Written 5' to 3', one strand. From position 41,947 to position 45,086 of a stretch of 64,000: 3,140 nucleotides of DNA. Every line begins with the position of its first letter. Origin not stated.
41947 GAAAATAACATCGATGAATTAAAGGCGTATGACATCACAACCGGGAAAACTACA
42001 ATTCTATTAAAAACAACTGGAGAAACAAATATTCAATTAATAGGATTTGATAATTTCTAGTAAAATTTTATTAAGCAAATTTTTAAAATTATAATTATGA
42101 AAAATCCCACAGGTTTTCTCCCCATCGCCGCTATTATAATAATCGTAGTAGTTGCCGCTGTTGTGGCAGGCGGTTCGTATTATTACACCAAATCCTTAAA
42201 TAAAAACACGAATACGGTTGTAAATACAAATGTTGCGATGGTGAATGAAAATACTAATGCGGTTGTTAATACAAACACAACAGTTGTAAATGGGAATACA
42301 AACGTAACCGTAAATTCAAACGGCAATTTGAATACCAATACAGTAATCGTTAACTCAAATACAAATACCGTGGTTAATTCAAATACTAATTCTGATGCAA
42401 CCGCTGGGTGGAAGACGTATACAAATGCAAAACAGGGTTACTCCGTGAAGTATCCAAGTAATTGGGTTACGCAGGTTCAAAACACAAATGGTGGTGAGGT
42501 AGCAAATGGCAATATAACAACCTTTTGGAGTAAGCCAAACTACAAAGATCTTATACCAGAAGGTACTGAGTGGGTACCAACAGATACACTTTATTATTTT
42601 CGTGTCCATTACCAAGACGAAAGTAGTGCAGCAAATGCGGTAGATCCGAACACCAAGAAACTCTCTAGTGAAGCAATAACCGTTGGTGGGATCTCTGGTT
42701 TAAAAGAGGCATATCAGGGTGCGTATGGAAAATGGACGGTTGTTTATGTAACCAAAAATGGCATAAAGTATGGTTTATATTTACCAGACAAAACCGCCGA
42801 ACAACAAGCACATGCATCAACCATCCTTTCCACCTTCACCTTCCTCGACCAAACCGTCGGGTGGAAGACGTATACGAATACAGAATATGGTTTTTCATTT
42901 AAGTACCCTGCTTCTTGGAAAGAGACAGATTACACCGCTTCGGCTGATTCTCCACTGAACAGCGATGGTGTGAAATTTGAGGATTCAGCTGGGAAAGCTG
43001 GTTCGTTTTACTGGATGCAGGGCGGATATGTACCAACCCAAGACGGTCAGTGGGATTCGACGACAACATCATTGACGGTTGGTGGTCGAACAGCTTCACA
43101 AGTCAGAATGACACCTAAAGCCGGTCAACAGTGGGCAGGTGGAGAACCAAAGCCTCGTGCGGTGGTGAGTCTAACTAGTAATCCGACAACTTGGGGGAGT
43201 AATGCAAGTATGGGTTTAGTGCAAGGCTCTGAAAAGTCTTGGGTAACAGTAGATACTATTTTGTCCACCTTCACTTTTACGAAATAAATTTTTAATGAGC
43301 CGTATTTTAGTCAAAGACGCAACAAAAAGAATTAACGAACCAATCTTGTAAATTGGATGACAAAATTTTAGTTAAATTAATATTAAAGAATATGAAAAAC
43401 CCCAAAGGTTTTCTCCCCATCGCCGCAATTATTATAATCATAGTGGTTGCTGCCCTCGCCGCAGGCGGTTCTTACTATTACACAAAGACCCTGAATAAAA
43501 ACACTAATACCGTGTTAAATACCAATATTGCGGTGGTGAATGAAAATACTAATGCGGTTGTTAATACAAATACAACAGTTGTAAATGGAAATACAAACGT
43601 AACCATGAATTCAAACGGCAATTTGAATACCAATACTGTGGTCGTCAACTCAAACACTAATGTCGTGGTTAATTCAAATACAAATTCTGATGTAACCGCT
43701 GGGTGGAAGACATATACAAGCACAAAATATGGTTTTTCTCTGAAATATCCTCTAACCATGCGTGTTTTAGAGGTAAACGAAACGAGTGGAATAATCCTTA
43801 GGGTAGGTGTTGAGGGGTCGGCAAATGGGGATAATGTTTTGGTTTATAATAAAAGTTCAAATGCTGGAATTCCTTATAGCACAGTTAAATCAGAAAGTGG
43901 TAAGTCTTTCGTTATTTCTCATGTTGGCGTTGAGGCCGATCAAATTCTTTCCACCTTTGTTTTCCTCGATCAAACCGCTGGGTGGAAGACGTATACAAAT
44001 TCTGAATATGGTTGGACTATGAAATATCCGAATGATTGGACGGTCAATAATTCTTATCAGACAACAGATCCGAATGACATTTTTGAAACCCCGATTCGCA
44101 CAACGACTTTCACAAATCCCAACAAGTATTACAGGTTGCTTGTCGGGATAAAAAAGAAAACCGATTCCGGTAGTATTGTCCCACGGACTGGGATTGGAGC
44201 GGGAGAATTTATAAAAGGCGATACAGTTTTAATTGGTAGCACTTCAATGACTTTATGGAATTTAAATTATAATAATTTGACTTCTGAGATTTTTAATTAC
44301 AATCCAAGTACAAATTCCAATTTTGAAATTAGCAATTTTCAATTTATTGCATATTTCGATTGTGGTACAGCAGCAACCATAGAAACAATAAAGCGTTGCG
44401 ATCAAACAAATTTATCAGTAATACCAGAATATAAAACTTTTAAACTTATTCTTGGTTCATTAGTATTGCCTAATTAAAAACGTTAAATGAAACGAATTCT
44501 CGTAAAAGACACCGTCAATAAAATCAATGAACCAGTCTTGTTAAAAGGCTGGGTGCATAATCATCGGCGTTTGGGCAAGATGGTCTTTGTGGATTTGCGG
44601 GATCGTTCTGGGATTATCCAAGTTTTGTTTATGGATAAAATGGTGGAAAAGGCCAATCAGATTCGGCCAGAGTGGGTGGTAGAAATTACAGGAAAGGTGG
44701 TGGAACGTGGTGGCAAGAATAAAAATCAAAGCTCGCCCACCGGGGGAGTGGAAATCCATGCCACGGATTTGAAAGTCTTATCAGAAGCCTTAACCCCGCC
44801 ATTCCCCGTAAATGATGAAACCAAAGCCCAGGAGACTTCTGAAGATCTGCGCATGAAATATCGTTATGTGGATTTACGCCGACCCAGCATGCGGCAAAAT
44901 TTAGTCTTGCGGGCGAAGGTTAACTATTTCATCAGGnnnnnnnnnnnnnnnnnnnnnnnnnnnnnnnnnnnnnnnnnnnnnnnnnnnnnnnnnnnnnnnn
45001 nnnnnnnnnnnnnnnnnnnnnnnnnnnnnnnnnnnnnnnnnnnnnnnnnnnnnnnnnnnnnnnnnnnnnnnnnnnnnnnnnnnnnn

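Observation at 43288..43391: Remnant copy of the aspS start codon region between paralog 2 and paralog 3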

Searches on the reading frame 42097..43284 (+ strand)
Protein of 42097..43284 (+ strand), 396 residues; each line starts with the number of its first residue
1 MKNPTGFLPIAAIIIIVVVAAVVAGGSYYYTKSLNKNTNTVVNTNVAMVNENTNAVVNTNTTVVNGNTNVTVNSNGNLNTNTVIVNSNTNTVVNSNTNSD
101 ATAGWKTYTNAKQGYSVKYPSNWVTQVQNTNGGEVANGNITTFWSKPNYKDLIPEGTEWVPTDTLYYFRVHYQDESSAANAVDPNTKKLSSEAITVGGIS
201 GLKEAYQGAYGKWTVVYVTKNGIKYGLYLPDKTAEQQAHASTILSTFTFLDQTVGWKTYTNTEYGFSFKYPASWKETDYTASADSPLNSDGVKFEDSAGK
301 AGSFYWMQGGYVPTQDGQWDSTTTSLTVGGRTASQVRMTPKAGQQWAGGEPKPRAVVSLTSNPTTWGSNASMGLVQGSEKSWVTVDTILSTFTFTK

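Call 18: find_homologous_proteins(query=window:42097-43284:+, max_evalue=0.001)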
Query window:42097-43284:+ (396 aa): 342 proteins with E <= 0.001 among 6612 candidates; the best 120 are listed.
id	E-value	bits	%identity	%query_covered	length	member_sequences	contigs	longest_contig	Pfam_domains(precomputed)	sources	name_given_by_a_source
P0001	2.9e-257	871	100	100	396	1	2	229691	PF18933.7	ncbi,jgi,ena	ncbi:MAG: hypothetical protein WCT08_03395 [Patescibacteria group bacterium]|jgi:hypothetical protei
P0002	1.2e-91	326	53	80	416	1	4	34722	PF01789.23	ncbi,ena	ncbi:MAG: hypothetical protein AAB445_03470 [Patescibacteria group bacterium]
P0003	6.7e-62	228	80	33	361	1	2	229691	-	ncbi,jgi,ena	ncbi:MAG: hypothetical protein WCT08_03400 [Patescibacteria group bacterium]|jgi:hypothetical protei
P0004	1.0e-58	217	69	36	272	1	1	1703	-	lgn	-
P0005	1.2e-50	191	67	33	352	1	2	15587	-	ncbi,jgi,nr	ncbi:hypothetical protein C4546_01380 [Candidatus Parcubacteria bacterium]|jgi:hypothetical protein|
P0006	4.4e-37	146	33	95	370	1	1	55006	PF18933.7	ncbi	-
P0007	5.7e-32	129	32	81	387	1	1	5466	-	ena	-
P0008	7.6e-25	106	65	25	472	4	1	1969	-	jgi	-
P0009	1.1e-24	105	27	90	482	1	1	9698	PF26056.1,PF18933.7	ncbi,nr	ncbi:MAG: hypothetical protein HYZ09_02320 [Candidatus Kerfeldbacteria bacterium]|nr:hypothetical pr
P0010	1.5e-22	98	31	75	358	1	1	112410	PF01789.23,PF18933.7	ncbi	-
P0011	2.9e-22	97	29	75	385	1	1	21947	-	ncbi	ncbi:MAG: hypothetical protein V1846_04145 [Candidatus Komeilibacteria bacterium]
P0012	4.1e-22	97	29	76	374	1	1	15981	PF18933.7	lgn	-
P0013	4.2e-21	93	33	46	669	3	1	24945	PF18933.7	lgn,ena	-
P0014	1.9e-20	91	29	69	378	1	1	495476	PF18933.7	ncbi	ncbi:MAG: hypothetical protein V1907_03165 [Candidatus Kerfeldbacteria bacterium]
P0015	2.1e-20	91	29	78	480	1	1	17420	PF01789.23,PF18933.7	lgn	-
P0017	2.0e-19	88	69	23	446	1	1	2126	-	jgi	jgi:hypothetical protein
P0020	2.6e-18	84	39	31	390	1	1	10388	PF18933.7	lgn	-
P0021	2.6e-17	81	32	39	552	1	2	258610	PF18933.7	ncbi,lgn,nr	ncbi:MAG: hypothetical protein PHI73_02250 [Patescibacteria group bacterium]|nr:hypothetical protein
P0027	4.9e-16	77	35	44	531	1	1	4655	PF01789.23,PF18933.7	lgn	-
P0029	1.2e-15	75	27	74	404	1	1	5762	PF18933.7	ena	-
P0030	1.2e-15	75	35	63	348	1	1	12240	PF18933.7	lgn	-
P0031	2.2e-15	75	28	43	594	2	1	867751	PF01789.23,PF18933.7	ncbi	ncbi:MAG: hypothetical protein WC227_04435 [Patescibacteria group bacterium]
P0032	2.3e-15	75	33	67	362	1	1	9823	PF01789.23,PF18933.7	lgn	-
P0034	1.3e-14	72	26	69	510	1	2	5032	PF01789.23,PF18933.7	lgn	-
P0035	1.4e-14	72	28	69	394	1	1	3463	PF18933.7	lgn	-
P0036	1.4e-14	72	39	23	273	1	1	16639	PF18933.7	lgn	-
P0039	1.1e-13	69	31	44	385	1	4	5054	PF21827.2,PF18933.7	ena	-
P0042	2.8e-13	68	37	22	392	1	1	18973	PF18933.7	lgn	-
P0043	3.0e-13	68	29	61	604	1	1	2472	PF01789.23,PF18933.7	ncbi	-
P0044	3.1e-13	68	37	33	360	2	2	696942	-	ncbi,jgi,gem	ncbi:MAG: hypothetical protein WCV85_00505 [Patescibacteria group bacterium]|jgi:hypothetical protei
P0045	3.2e-13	67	33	44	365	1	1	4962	PF18933.7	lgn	-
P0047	5.2e-13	67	28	50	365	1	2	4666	PF18933.7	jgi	jgi:hypothetical protein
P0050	6.8e-13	66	27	98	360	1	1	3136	PF18933.7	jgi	jgi:hypothetical protein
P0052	8.7e-13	66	29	68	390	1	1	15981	PF18933.7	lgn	-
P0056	1.8e-12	65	33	45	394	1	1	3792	PF18933.7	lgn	-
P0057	2.6e-12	64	34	44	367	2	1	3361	PF18933.7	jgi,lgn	jgi:hypothetical protein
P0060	5.4e-12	63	33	44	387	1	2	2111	PF18933.7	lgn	-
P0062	7.5e-12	63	67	10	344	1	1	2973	PF18933.7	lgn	-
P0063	7.8e-12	63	26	57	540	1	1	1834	PF01789.23,PF18933.7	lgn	-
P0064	9.5e-12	63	33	47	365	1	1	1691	PF01789.23,PF18933.7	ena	-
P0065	1.2e-11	62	27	79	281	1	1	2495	PF18933.7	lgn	-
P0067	1.2e-11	62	28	69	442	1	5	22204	PF18933.7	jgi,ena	-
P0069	2.2e-11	61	25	75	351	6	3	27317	PF18933.7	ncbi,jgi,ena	-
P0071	3.3e-11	61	26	61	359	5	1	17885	PF18933.7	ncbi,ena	-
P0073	3.7e-11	61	31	42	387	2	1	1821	PF18933.7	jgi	jgi:hypothetical protein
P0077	5.0e-11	60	29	43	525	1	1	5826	PF19453.5,PF18933.7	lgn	-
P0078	5.9e-11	60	30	46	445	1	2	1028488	PF18933.7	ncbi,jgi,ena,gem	ncbi:MAG: hypothetical protein WCV86_02395 [Patescibacteria group bacterium]|jgi:hypothetical protei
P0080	8.7e-11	59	63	9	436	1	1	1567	PF18933.7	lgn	-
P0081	8.9e-11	59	31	44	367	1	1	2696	PF18933.7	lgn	-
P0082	2.1e-10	58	30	48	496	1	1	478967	PF01789.23,PF18075.9,PF18933.7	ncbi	-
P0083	2.3e-10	58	30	51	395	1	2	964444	PF18933.7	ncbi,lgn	ncbi:MAG: PsbP-related protein [Candidatus Doudnabacteria bacterium]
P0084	2.5e-10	58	27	53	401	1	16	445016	PF18933.7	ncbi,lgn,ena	-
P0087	4.7e-10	57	31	43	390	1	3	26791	PF18933.7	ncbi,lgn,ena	-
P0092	1.1e-9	56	26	77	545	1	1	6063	PF18933.7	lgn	-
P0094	1.5e-9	55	32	46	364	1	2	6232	PF01789.23,PF18933.7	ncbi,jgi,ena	-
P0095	2.1e-9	55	28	44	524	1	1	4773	PF01789.23,PF18933.7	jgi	jgi:hypothetical protein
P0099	2.7e-9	55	30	52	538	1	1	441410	PF01789.23,PF18933.7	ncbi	-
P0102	3.2e-9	54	33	44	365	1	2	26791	PF18933.7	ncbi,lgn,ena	-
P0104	3.5e-9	54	31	49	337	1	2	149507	PF18933.7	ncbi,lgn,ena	-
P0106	3.9e-9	54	29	55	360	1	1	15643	PF18933.7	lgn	-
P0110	5.7e-9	53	29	49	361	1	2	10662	PF18933.7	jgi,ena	-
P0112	7.1e-9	53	30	40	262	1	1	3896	PF18933.7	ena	-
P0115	8.0e-9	53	29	43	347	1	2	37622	PF18933.7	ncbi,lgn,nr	ncbi:MAG: hypothetical protein M1324_00640 [Patescibacteria group bacterium]|nr:hypothetical protein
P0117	1.0e-8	53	28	43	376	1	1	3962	PF18933.7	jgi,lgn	jgi:hypothetical protein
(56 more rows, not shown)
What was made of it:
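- On PsbP-like proteins (PF18933/PF01789), for the paralogs: Many homologs carry PF18933 in the precomputed tables (call 18).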

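Call 19: find_encoding_contigs(protein=P0002, flank=8000, max_places=4)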
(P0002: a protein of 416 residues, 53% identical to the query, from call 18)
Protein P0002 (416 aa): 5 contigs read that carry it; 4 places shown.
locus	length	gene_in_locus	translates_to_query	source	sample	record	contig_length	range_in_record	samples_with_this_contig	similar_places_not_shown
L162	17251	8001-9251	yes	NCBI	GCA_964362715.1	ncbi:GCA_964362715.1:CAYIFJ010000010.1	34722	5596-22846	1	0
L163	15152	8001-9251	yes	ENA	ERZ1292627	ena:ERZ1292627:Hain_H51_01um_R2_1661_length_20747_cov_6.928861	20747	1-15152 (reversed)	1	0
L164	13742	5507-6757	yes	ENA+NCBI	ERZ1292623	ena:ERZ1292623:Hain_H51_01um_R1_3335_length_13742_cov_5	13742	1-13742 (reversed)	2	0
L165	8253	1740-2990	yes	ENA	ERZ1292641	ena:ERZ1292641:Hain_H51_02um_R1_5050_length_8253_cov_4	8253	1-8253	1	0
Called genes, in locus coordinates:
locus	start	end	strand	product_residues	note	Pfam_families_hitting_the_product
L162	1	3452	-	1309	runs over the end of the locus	-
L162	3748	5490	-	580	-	PF00753:Lactamase_B, PF12706:Lactamase_B_2, PF22505:RNase_J_b_CASP, PF17770:RNase_J_C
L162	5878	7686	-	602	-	PF00496:SBP_bac_5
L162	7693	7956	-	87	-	PF03840:SecG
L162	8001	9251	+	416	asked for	PF01789:PsbP (faint)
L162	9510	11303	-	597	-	PF01541:GIY-YIG (weak), PF27096:UvrC_M, PF22920:UvrC_RNaseH, PF08459:UvrC_RNaseH_dom, PF12826:HHH_2 (faint), PF14520:HHH_5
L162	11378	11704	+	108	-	-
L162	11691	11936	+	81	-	PF07927:HicA_toxin (weak)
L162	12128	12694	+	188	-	-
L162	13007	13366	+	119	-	-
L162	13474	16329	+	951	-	PF00005:ABC_tran (faint), PF01583:APS_kinase (faint), PF02463:SMC_N (faint), PF03193:RsgA_GTPase (faint), PF13191:AAA_16 (faint), PF13304:AAA_21 (faint), PF17760:UvrA_inter, PF17755:UvrA_DNA-bind, +1 more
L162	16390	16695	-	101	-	PF02599:CsrA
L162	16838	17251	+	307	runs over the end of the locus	-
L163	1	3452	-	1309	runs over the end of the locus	-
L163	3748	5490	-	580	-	PF00753:Lactamase_B, PF12706:Lactamase_B_2, PF22505:RNase_J_b_CASP, PF17770:RNase_J_C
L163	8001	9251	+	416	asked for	PF01789:PsbP (faint)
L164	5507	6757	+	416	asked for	PF01789:PsbP (faint)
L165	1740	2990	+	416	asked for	PF01789:PsbP (faint)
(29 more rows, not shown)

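Call 20: find_encoding_contigs(protein=P0008, flank=8000, max_places=4)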
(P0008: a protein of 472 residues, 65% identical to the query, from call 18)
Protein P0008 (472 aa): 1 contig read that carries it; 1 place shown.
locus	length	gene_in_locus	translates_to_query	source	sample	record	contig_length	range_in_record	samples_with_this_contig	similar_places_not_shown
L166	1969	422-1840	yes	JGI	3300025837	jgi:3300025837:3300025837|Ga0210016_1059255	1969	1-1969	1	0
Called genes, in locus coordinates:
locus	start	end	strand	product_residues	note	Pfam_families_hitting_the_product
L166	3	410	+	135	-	?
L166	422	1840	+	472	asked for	-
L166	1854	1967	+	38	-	?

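Call 24: find_encoding_contigs(protein=P0004, flank=8000, max_places=4)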
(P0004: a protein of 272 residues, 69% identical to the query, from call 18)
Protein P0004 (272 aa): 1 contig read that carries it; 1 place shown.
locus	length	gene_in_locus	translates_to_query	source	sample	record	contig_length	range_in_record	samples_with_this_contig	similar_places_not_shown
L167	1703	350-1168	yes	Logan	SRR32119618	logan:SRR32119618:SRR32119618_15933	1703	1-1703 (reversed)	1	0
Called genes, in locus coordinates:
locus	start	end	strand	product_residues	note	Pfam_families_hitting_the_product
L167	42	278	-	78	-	PF03840:SecG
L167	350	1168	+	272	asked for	-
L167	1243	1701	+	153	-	?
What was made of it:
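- The closest relatives of the P2 body sit in another slot (secG-uvrC) in other organisms (calls 19, 24).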

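Call 25: find_encoding_contigs(protein=P0017, flank=8000, max_places=4)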
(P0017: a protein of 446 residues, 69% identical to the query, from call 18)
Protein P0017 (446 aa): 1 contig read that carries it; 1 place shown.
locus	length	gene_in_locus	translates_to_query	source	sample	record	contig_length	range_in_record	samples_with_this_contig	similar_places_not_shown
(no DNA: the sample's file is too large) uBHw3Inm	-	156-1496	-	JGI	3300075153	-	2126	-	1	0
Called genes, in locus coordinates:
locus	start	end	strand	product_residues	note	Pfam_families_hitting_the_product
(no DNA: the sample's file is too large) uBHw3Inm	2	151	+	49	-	?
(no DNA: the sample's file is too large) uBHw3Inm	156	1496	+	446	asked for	-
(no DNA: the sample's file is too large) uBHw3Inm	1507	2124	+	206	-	?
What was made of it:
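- Tried and rejected: This is the closest P1 ortholog, but no DNA is available for it (call 25).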

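Call 51: search_protein_families(library=pfam, proteins=[window:42097-43284:+], max_evalue=0.01)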
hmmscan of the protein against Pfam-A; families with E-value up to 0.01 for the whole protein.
window:42097-43284:+ (396 aa): 2 families
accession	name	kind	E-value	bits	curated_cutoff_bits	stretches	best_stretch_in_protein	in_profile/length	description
PF18933.6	PsbP_2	-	1.6e-07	32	27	2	232-281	21-69/184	PsbP-like protein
PF01789.22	PsbP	-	0.00021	21.8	23.5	0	104-137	2-34/155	PsbP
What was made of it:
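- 42097..43287 (+): Paralog 2 (396 aa): membrane anchor, N/T-rich linker and two PsbP-like domains. Its 3' end, followed by the remnant, keeps the old paralog-aspS gene boundary. Pfam PsbP_2 32 bits, above the cut-off of 27 (call 51).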

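Call 57: find_encoding_contigs(protein=P0044, flank=5000, max_places=2)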
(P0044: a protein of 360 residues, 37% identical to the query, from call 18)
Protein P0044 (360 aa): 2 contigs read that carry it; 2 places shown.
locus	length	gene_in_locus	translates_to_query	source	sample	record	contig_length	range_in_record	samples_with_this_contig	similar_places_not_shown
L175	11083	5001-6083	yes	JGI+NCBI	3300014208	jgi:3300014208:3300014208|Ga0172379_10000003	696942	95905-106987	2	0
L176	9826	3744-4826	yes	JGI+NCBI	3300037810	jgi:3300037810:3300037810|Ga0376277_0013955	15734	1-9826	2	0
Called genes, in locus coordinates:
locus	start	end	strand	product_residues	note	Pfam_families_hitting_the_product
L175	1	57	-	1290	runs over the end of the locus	PF13620:CarboxypepD_reg (faint)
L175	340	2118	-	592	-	PF00753:Lactamase_B, PF12706:Lactamase_B_2, PF22505:RNase_J_b_CASP, PF17770:RNase_J_C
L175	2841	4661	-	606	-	PF00496:SBP_bac_5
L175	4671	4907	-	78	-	PF03840:SecG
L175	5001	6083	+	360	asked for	-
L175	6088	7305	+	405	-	-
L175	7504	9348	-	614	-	PF01541:GIY-YIG (weak), PF27096:UvrC_M, PF02151:UVR (weak), PF22920:UvrC_RNaseH, PF08459:UvrC_RNaseH_dom, PF14520:HHH_5 (weak)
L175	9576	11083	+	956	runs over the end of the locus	PF00005:ABC_tran (faint), PF02463:SMC_N (faint), PF13191:AAA_16 (faint), PF13304:AAA_21 (faint), PF13481:AAA_25 (faint), PF13555:AAA_29 (faint), PF17760:UvrA_inter, PF17755:UvrA_DNA-bind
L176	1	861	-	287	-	?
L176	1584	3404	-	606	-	PF00496:SBP_bac_5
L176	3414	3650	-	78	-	PF03840:SecG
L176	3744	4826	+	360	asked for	-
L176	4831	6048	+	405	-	-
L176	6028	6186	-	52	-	-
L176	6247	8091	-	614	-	PF01541:GIY-YIG (weak), PF27096:UvrC_M, PF02151:UVR (weak), PF22920:UvrC_RNaseH, PF08459:UvrC_RNaseH_dom, PF14520:HHH_5 (weak)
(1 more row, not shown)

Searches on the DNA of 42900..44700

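Call 46: search_rna_families(source=window, start=42900, end=44700, threshold=evalue, max_evalue=1)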
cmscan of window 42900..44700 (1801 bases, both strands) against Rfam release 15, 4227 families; matches with E-value up to 1: 1.
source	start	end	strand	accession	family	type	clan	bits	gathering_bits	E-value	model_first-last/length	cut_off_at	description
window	43483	43559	+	RF02477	GlsR9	Gene; snRNA; snoRNA; CD-box;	-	20.1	95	0.21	1-79/79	no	Small nucleolar RNA GlsR9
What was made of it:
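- On T-box or other aaRS leader RNA: Only a chance snoRNA hit (E = 0.21, 20 bits against a threshold of 95) in 42900-44700 (call 46).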

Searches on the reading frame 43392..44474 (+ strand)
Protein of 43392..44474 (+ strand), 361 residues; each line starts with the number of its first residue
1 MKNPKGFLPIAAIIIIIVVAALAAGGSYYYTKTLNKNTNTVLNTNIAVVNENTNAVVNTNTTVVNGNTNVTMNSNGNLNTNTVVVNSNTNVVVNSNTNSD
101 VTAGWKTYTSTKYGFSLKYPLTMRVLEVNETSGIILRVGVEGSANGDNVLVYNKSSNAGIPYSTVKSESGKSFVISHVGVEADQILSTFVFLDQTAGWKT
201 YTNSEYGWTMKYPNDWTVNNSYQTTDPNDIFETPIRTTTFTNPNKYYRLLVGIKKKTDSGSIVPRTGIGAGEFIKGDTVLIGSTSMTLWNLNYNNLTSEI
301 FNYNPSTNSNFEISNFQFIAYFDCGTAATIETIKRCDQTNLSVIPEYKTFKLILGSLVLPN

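Call 51: search_protein_families(library=pfam, proteins=[window:43392-44474:+], max_evalue=0.01)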
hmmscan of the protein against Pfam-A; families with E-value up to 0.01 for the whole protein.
window:43392-44474:+ (361 aa): 1 family
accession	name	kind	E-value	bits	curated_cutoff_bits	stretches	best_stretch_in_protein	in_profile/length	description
PF18933.6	PsbP_2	-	0.00019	21.9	27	0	193-223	39-69/184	PsbP-like protein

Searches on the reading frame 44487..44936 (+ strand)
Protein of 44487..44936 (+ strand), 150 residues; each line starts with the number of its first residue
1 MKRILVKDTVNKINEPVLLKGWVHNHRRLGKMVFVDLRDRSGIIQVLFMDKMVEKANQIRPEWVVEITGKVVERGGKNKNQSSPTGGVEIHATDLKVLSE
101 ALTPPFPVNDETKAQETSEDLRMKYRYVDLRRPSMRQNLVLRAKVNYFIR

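Call 49: find_homologous_proteins(query=window:44487-44936:+, max_evalue=1e-20)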
Query window:44487-44936:+ (150 aa): 65 proteins with E <= 1e-20 among 173 candidates.
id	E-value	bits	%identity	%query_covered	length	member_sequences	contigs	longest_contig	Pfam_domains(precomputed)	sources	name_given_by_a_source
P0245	2.9e-33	133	54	100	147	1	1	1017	PF01336.32,PF00152.26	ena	-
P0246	2.6e-32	130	48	100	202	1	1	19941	PF01336.32,PF00152.26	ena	-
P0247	5.7e-32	129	47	92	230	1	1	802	PF01336.32,PF00152.26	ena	-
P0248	1.6e-31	127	48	94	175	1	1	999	PF01336.32,PF00152.26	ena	-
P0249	1.9e-31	127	48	94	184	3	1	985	PF01336.32,PF00152.26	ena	-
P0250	2.4e-31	127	46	94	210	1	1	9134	PF01336.32,PF00152.26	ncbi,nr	ncbi:MAG: aspartate--tRNA ligase, partial [Alistipes sp.]|nr:aspartate--tRNA ligase [Alistipes sp.]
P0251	3.1e-31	126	46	94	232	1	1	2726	PF01336.32,PF00152.26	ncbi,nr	ncbi:MAG: aspartate--tRNA ligase, partial [Alistipes sp.]|nr:aspartate--tRNA ligase [Alistipes sp.]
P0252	4.5e-31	126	47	93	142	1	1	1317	PF01336.32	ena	-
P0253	6.3e-31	125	49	98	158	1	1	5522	PF01336.32,PF00152.26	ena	-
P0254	9.9e-31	125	47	91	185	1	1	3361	PF01336.32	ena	-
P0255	1.0e-30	125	49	91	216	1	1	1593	PF01336.32,PF00152.26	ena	-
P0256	1.4e-30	124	49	92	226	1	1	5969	PF01336.32,PF00152.26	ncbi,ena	-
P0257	1.6e-30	124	51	86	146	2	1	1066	PF01336.32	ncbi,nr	ncbi:MAG: aspartate--tRNA ligase, partial [Muribaculaceae bacterium]|nr:aspartate--tRNA ligase [Muri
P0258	3.0e-30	123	46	94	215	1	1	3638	PF01336.32,PF00152.26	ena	-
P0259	3.1e-30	123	46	94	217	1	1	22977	PF01336.32,PF00152.26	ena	-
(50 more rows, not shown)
